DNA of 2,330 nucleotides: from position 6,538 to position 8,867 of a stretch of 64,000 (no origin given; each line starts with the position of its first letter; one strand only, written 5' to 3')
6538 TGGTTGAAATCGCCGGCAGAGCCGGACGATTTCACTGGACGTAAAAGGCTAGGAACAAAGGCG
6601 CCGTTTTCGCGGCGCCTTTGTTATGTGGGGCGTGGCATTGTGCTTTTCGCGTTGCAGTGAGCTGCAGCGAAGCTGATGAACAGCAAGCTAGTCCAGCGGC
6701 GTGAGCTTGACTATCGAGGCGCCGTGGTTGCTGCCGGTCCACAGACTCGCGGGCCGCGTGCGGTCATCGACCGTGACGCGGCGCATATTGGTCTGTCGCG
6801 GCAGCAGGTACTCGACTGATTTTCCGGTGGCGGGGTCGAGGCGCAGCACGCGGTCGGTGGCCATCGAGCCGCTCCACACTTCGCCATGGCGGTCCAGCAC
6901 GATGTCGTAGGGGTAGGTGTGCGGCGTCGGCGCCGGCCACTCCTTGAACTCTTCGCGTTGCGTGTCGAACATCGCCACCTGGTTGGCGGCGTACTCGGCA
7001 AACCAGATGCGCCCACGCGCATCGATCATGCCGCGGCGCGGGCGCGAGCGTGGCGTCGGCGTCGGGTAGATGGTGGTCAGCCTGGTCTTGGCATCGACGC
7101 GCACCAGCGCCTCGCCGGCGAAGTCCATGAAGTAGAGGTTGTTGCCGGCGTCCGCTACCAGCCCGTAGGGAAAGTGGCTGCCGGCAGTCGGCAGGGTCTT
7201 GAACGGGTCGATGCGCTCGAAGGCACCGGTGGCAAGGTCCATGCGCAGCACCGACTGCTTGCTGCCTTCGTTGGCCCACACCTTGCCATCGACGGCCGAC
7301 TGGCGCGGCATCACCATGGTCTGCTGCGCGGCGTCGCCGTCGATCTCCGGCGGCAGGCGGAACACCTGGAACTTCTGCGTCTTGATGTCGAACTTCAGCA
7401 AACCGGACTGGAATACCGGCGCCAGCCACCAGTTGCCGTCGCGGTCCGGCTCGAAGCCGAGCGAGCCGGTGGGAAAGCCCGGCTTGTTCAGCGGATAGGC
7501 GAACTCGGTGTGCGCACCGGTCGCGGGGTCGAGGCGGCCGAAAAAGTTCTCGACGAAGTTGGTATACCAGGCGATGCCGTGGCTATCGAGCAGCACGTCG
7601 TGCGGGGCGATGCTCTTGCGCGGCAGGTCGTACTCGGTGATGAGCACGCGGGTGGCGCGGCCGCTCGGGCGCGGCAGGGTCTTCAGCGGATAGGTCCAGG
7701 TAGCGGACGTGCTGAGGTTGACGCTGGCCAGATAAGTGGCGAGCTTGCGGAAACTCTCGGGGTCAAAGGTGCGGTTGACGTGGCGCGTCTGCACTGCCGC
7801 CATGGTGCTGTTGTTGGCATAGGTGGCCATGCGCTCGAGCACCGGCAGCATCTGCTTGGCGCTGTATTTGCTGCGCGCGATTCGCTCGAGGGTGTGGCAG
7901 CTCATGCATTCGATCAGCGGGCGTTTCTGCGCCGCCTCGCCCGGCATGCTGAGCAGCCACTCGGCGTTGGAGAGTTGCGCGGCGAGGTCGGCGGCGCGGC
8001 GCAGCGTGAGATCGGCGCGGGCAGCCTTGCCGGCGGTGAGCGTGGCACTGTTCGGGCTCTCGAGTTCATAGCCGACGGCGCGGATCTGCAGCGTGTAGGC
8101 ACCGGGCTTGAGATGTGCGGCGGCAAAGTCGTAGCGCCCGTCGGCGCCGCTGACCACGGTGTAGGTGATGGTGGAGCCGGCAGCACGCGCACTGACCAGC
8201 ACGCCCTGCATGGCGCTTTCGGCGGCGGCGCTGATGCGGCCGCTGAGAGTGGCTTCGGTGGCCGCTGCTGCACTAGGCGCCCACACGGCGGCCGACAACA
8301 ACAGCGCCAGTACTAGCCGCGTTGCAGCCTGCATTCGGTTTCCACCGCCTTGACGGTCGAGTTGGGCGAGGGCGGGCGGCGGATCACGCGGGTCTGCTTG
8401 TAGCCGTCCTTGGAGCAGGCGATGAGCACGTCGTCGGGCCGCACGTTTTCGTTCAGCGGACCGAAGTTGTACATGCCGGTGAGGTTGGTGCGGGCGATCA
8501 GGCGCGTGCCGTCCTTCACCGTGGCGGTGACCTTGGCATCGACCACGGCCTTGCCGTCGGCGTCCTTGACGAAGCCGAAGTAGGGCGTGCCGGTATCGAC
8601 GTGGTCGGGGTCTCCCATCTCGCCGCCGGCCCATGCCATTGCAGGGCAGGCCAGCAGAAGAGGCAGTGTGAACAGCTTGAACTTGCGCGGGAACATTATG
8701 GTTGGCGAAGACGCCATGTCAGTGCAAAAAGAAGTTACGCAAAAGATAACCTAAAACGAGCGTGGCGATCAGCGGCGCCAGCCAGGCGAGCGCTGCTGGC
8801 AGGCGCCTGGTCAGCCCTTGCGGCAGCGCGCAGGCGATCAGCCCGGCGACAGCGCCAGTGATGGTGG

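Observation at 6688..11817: Five-gene operon: two secreted beta-sandwich + CxxCH + propeller proteins with small membrane partners (candidate uncharacterised periplasmic redox system)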

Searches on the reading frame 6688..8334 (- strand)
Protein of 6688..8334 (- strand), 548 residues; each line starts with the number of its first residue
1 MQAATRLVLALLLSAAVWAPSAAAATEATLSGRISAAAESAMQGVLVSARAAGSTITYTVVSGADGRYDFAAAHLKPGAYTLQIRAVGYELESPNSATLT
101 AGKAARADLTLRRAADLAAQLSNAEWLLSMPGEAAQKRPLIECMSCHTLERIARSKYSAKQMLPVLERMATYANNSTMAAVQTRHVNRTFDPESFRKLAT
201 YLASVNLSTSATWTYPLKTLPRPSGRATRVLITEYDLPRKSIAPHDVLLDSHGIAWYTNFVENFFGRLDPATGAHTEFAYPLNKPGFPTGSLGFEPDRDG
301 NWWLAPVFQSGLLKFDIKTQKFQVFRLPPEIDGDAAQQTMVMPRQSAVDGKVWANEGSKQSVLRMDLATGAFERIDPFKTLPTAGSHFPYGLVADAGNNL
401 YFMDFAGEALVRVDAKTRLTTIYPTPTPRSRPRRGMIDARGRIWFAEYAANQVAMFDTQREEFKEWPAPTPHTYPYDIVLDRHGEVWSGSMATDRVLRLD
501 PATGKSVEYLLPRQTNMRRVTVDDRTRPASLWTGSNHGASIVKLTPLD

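Call 3: search_protein_families(library=pfam, proteins=[window:6688-8334:-], max_evalue=0.1)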
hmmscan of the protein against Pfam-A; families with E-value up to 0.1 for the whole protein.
window:6688-8334:- (548 aa): 9 families
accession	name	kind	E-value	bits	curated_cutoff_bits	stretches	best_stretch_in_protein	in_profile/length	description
PF24684.1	Vgb_lyase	-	2.6e-25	89.2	50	2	422-545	47-166/290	Virginiamycin B lyase family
PF13620.12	CarboxypepD_reg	-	7.6e-14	52.3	32.3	1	29-112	1-82/82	Carboxypeptidase regulatory-like domain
PF08450.18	SGL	-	8.1e-10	39.2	26.3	1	436-472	190-226/246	SMP-30/Gluconolactonase/LRE-like region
PF21959.2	DUF6923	-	7.5e-09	36.2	27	2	401-509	50-167/234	Repeat of unknown function (DUF6923)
PF17210.9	SdrD_B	-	0.00085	19.9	29.7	1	37-95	19-76/112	SdrD B-like domain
PF07494.17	Reg_prop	-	0.0019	18.6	20.4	0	472-490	4-22/24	Two component regulator propeller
PF13715.12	CarbopepD_reg_2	-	0.0063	16.9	32.2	1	31-92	2-58/88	CarboxypepD_reg-like domain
PF05096.18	Glu_cyclase_2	-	0.039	13.8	22.3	0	348-374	176-202/249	Glutamine cyclotransferase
PF19077.6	Big_13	-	0.05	14.5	27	0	39-86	37-83/102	Bacterial Ig-like domain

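Call 4: search_protein_families(library=ncbifam, proteins=[window:6688-8334:-], max_evalue=0.1)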
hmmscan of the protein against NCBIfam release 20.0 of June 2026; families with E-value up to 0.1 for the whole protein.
window:6688-8334:- (548 aa): 3 families
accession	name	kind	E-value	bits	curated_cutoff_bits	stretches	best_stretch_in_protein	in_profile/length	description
NF000096.1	stregra_B_VgbB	exception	4.7e-22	78.5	600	3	388-545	16-168/295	streptogramin B lyase Vgb(B)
NF000022.1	stregra_B_VgbA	exception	5.3e-18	65.2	600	2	421-544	48-167/299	streptogramin B lyase Vgb(A)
TIGR00059.1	L17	equivalog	0.049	14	70.05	1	148-228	25-104/112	50S ribosomal protein L17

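Call 6: search_solved_structures(query=window:6688-8334:-, max_evalue=1, show_alignments=2)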
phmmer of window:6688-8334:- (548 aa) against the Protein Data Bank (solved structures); distinct sequences matched with E-value up to 1: 35.
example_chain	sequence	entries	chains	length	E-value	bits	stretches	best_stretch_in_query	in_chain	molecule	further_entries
2qc5_A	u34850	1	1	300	3e-25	92.3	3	388-512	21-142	Streptogramin B lactonase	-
2z2n_A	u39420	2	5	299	1.9e-22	83.1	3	388-499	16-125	virginiamycin B lyase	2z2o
2z2p_A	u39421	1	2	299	4e-19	72.1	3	388-499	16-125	Virginiamycin B lyase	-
7zph_A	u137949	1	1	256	3.8e-16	62.3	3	380-455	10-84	Pizza6-TNK-RSH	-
7zcj_A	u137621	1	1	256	1.4e-14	57.2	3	380-455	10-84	Pizza6-TNH-TSH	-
7zqg_A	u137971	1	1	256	2.3e-14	56.4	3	380-455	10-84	Pizza6-KSH-TSH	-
7zq2_A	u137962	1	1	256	3.4e-14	55.8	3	380-455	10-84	Pizza6-RSH-TSH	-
7zpw_A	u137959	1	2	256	8.9e-14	54.5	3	380-455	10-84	Pizza6-TSK-TSH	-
7zpz_A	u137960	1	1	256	1.5e-13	53.8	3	380-455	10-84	Pizza6-TSR-TSH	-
6f0q_A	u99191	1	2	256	5.1e-13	52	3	380-511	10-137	Pizza6-AYW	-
6i3b_A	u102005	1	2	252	5.8e-13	51.8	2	380-511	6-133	cPizza6-AYW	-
6i38_A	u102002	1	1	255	1e-12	51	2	347-511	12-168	nv2Pizza6-AYW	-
3wwa_A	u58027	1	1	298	1.1e-12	50.9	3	380-500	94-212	Pizza7H protein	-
6i39_A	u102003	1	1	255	1.9e-12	50.1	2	350-511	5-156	v31Pizza6-AYW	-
6i37_A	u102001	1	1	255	3.1e-12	49.4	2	380-501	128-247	nv1Pizza6-AYW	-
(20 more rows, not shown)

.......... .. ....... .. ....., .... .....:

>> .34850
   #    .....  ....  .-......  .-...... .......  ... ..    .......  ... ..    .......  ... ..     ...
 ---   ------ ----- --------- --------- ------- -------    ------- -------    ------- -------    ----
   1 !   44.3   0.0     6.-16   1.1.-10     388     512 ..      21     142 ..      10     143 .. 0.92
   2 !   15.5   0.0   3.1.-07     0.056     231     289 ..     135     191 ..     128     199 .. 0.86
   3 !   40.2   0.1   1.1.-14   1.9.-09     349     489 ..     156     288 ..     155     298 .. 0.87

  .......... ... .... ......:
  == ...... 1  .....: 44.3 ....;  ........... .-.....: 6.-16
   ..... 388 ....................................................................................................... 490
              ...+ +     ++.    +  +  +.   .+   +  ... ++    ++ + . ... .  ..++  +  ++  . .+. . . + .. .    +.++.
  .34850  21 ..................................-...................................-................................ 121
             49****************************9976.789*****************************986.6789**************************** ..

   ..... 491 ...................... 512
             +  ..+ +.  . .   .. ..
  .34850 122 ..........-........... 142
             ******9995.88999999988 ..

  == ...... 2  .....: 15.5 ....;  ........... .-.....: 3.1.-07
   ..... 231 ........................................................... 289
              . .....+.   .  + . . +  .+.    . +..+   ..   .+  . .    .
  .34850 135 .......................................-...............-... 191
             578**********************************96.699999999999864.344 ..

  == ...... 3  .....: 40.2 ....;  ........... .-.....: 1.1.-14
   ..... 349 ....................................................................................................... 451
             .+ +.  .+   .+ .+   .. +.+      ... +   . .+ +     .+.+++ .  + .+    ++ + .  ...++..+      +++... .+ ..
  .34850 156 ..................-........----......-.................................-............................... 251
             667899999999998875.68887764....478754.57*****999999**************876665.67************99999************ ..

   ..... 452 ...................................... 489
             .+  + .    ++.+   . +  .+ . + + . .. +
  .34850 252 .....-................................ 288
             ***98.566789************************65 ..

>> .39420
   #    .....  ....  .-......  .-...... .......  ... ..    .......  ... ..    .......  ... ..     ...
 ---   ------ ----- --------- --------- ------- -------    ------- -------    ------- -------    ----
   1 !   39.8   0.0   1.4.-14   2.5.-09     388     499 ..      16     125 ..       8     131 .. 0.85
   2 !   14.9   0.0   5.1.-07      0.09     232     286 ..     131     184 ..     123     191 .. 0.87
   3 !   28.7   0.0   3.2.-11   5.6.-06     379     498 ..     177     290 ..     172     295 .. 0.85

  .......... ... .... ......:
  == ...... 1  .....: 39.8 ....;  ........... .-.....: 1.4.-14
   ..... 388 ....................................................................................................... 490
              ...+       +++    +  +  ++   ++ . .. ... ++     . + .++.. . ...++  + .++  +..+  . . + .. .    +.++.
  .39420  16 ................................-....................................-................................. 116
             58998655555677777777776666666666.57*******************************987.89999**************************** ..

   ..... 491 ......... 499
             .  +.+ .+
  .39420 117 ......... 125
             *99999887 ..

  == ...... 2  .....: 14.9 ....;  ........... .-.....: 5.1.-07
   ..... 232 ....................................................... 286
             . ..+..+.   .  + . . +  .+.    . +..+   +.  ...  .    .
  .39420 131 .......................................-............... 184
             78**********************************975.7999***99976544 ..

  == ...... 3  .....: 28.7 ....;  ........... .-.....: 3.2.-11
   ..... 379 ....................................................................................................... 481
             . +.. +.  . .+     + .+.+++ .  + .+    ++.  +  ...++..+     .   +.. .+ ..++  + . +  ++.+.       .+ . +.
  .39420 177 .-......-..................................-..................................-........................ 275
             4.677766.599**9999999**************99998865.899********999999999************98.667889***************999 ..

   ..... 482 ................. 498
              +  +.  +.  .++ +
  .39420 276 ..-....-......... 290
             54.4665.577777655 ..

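Call 29: find_homologous_proteins(query=window:6688-8334:-, max_evalue=0.001)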
Query window:6688-8334:- (548 aa): 4658 proteins with E <= 0.001 among 8000 candidates; the best 120 are listed.
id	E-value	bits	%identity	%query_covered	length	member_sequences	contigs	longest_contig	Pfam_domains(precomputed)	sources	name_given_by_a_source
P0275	0.0e+0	1240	100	100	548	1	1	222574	PF21959.3,PF24684.2,PF13620.13,PF08450.19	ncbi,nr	ncbi:MAG: hypothetical protein JWN73_4797 [Betaproteobacteria bacterium]|nr:hypothetical protein [Be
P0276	0.0e+0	1035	84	95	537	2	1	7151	PF21959.3,PF24684.2,PF13620.13,PF08450.19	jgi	jgi:streptogramin lyase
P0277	3.0e-285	965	78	100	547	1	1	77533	PF21959.3,PF24684.2,PF13620.13,PF08450.19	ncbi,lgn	ncbi:MAG TPA: carboxypeptidase regulatory-like domain-containing protein [Burkholderiales bacterium]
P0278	3.1e-285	965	82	93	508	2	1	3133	PF21959.3,PF24684.2,PF13620.13,PF08450.19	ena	-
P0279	8.9e-283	957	79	95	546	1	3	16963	PF21959.3,PF24684.2,PF13620.13,PF08450.19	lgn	-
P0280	1.1e-280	950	78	95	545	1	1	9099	PF21959.3,PF24684.2,PF13620.13,PF08450.19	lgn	-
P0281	1.6e-248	844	67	99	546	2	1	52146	PF07494.18,PF21959.3,PF24684.2,PF13620.13,PF08450.19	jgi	-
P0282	1.2e-245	834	67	95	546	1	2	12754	PF24684.2,PF13620.13,PF08450.19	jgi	jgi:streptogramin lyase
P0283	4.4e-243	826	69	93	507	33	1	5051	PF07494.18,PF21959.3,PF24684.2,PF13620.13,PF08450.19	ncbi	-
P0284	1.5e-241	821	65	100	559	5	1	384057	PF07494.18,PF21959.3,PF24684.2,PF13620.13,PF08450.19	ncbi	-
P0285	3.5e-240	816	66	99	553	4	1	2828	PF07494.18,PF21959.3,PF24684.2,PF13620.13,PF08450.19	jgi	-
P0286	3.1e-239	813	69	93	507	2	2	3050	PF07494.18,PF21959.3,PF24684.2,PF13620.13,PF08450.19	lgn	-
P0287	2.0e-238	811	67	96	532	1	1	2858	PF21959.3,PF24684.2,PF13620.13,PF08450.19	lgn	-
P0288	2.9e-238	810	65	100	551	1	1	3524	PF07494.18,PF21959.3,PF24684.2,PF13620.13,PF08450.19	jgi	-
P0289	3.0e-238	810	65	100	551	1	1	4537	PF07494.18,PF21959.3,PF24684.2,PF13620.13,PF08450.19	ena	-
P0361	4.2e-227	773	62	98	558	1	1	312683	PF07494.18,PF21959.3,PF24684.2,PF13620.13,PF08450.19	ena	-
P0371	1.8e-226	771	65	95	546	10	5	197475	PF24684.2,PF13620.13,PF08450.19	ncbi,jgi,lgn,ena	-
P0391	1.3e-224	765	68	93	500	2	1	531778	PF07494.18,PF24684.2,PF08450.19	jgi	jgi:virginiamycin B lyase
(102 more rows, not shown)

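Call 48: find_encoding_contigs(protein=P0391, flank=7000, max_places=1)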
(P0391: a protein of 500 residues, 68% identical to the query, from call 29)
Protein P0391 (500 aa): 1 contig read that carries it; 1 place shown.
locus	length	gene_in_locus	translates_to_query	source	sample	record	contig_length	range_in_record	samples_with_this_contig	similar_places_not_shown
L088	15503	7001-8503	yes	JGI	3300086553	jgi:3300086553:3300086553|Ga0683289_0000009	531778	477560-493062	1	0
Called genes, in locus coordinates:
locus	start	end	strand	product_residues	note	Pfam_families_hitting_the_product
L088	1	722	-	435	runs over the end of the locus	PF00563:EAL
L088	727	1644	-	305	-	PF18421:Peptidase_M23_N, PF01551:Peptidase_M23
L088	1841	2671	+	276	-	PF00027:cNMP_binding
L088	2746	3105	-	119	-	-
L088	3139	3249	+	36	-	-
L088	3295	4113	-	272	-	PF12974:Phosphonate-bd, PF09084:NMT1 (weak)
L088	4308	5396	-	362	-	PF02746:MR_MLE_N, PF13378:MR_MLE_C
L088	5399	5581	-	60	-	-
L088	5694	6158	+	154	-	-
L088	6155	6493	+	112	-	-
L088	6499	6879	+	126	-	PF13620:CarboxypepD_reg (weak)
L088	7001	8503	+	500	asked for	PF08450:SGL (faint), PF24684:Vgb_lyase, PF07494:Reg_prop (faint), PF24684:Vgb_lyase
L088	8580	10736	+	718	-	PF13620:CarboxypepD_reg (weak)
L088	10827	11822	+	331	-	PF08240:ADH_N, PF00107:ADH_zinc_N, PF13602:ADH_zinc_N_2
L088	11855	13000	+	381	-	PF10282:Lactonase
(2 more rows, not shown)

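Call 49: find_encoding_contigs(protein=P0361, flank=7000, max_places=1)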
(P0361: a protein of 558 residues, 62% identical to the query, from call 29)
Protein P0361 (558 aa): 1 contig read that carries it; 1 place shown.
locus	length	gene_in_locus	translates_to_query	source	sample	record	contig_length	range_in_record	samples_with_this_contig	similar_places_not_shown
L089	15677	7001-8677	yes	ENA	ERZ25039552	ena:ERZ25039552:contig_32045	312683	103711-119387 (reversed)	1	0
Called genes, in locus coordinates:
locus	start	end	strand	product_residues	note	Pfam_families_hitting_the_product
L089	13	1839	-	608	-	PF01663:Phosphodiest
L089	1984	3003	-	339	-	PF00753:Lactamase_B (weak), PF12706:Lactamase_B_2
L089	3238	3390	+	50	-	-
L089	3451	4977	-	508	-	PF04909:Amidohydro_2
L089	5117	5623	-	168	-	-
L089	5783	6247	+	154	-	-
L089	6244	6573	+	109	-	-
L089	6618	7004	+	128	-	-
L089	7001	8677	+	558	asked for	PF13620:CarboxypepD_reg, PF07494:Reg_prop (faint), PF08450:SGL (faint), PF21959:DUF6923 (faint), PF24684:Vgb_lyase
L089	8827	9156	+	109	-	-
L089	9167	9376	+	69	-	-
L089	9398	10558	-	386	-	PF00296:Bac_luciferase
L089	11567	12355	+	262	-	PF13489:Methyltransf_23, PF08241:Methyltransf_11 (weak), PF08242:Methyltransf_12 (weak)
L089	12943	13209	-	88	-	-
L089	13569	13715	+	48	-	-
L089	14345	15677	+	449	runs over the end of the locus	PF25917:BSH_RND, PF25876:HH_MFP_RND, PF25944:Beta-barrel_RND, PF25967:RND-MFP_C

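Call 50: find_encoding_contigs(protein=P0371, flank=7000, max_places=2)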
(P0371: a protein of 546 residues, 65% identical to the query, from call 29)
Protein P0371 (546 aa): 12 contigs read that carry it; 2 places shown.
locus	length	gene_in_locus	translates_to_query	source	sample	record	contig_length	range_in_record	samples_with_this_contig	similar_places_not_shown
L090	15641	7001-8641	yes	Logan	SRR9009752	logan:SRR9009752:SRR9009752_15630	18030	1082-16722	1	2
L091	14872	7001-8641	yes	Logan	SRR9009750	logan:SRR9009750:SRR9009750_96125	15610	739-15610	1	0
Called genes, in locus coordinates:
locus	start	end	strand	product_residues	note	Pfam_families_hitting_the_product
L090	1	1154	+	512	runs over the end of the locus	PF00989:PAS, PF08448:PAS_4, PF13426:PAS_9, PF08447:PAS_3, PF01590:GAF, PF13185:GAF_2, PF13487:HD_5, PF01966:HD, +2 more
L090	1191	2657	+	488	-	PF08448:PAS_4, PF00563:EAL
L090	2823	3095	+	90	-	-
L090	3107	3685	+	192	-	PF00583:Acetyltransf_1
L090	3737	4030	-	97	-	-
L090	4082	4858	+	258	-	-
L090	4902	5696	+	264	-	PF00378:ECH_1, PF16113:ECH_2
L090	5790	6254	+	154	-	-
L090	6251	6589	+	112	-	-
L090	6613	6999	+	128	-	PF13620:CarboxypepD_reg (weak)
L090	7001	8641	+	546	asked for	PF08450:SGL (faint), PF13620:CarboxypepD_reg, PF24684:Vgb_lyase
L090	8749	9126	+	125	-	PF13442:Cytochrome_CBB3, PF00034:Cytochrom_C (weak)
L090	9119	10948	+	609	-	PF13620:CarboxypepD_reg, PF13715:CarbopepD_reg_2 (weak), PF21959:DUF6923 (faint), PF08450:SGL (faint), PF24684:Vgb_lyase (weak)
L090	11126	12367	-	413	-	PF01070:FMN_dh, PF00478:IMPDH (faint)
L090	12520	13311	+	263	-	PF08123:DOT1 (faint), PF08241:Methyltransf_11 (weak), PF13649:Methyltransf_25, PF13847:Methyltransf_31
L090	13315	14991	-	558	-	PF02776:TPP_enzyme_N, PF00205:TPP_enzyme_M, PF02775:TPP_enzyme_C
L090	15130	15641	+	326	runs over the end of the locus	PF03401:TctC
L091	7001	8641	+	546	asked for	PF08450:SGL (faint), PF13620:CarboxypepD_reg, PF24684:Vgb_lyase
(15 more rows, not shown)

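Call 66: search_protein_families(library=pfam, proteins=[L090:9119-10948:+, L089:8827-9156:+], max_evalue=0.01)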
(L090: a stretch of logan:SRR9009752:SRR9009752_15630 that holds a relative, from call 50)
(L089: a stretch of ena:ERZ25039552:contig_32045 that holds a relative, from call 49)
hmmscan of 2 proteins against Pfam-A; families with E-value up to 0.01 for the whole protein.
L090:9119-10948:+ (609 aa): 8 families
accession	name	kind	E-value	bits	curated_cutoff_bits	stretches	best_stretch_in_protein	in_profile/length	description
PF13620.12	CarboxypepD_reg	-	1.9e-15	57.4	32.3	1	28-104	2-81/82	Carboxypeptidase regulatory-like domain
PF24684.1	Vgb_lyase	-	3e-13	49.7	50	2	486-574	189-275/290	Virginiamycin B lyase family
PF13715.12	CarbopepD_reg_2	-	1.1e-06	29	32.2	1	29-104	2-76/88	CarboxypepD_reg-like domain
PF21959.2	DUF6923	-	5e-06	26.9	27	1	283-412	59-185/234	Repeat of unknown function (DUF6923)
PF08450.18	SGL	-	1.9e-05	24.8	26.3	0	275-448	52-225/246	SMP-30/Gluconolactonase/LRE-like region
PF17210.9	SdrD_B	-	0.00026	21.6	29.7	1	40-81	24-65/112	SdrD B-like domain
PF06739.17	SBBP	-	0.00028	21.2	20.5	0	479-501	15-37/38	Beta-propeller repeat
PF22902.2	NOMO1-like_9th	-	0.0058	16.8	27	0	38-86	11-61/75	BOS complex subunit NOMO1-like, beta sandwich domain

L089:8827-9156:+ (109 aa): 0 families

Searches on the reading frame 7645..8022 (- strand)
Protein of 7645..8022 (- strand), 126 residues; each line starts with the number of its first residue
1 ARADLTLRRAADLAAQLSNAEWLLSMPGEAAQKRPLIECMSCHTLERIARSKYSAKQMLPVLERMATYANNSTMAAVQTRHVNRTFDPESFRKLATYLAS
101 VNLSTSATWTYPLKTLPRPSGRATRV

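Call 54: search_protein_families(library=pfam, proteins=[window:7645-8022:-], max_evalue=10)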
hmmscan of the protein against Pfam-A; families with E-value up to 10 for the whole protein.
seq(126 aa): 1 family
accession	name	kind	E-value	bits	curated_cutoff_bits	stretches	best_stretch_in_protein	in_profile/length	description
PF01196.24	Ribosomal_L17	-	0.11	13.8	27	1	46-118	13-84/97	Ribosomal protein L17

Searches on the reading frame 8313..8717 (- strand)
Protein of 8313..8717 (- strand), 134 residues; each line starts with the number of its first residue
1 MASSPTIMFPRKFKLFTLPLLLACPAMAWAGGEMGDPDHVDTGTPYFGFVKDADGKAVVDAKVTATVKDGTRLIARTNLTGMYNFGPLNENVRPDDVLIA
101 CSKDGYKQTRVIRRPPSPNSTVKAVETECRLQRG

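Call 3: search_protein_families(library=pfam, proteins=[window:8313-8717:-], max_evalue=0.1)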
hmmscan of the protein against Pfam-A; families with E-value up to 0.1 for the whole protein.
window:8313-8717:- (134 aa): 2 families
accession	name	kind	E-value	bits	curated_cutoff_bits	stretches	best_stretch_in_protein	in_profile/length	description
PF13620.12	CarboxypepD_reg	-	8.1e-07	29.7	32.3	1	48-113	4-68/82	Carboxypeptidase regulatory-like domain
PF16583.11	ZirS_C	-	0.0014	18.6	26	1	49-97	70-111/145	Zinc-regulated secreted antivirulence protein C-terminal domain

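Call 4: search_protein_families(library=ncbifam, proteins=[window:8313-8717:-], max_evalue=0.1)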
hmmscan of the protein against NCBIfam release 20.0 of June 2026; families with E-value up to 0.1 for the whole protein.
window:8313-8717:- (134 aa): 0 families
